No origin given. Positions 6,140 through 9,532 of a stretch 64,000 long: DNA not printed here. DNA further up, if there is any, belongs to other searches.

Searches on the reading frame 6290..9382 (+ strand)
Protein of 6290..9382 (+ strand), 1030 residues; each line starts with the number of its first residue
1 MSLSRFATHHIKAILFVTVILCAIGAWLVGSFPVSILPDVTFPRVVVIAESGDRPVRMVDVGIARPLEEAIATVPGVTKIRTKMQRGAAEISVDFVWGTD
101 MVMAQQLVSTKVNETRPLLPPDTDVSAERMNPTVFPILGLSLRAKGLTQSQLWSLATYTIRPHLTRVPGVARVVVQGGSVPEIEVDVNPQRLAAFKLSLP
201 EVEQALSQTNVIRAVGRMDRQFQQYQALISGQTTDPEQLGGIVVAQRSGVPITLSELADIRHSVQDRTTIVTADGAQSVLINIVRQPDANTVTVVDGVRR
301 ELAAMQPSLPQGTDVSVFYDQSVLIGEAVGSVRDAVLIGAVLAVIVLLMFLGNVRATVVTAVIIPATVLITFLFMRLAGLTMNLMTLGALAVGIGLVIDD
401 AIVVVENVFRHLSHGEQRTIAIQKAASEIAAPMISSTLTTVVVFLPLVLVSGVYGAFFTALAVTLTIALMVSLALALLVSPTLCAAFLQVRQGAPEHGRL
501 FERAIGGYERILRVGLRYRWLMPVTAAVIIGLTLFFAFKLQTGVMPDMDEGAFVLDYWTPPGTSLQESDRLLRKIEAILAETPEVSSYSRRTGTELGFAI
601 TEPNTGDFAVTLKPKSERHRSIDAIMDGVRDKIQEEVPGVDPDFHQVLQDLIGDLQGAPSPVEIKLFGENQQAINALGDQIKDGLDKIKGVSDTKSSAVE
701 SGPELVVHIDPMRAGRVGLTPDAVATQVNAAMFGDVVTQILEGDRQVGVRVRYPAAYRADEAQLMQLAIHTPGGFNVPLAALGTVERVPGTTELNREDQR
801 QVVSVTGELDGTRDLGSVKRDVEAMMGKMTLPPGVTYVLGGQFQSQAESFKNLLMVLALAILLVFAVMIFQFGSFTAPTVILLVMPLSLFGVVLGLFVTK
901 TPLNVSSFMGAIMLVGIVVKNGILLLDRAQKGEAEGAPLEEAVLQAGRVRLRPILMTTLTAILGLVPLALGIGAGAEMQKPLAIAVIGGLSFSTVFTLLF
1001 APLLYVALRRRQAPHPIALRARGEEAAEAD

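Call 15: search_protein_families(library=pfam, proteins=[window:6290-9382:+], max_evalue=0.001)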
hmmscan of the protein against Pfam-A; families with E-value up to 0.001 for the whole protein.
window:6290-9382:+ (1030 aa): 3 families
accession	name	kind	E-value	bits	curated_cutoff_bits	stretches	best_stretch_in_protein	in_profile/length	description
PF00873.25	ACR_tran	-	9.6e-253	841.7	28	1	6-1008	4-1020/1021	AcrB/AcrD/AcrF family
PF03176.21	MMPL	-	3.1e-11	43.2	20.5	1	798-1014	87-308/333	MMPL family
PF02355.23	SecD_SecF_C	-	9.3e-08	32.1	20.5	1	850-1010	30-188/189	Protein export membrane protein SecD/SecF, C-terminal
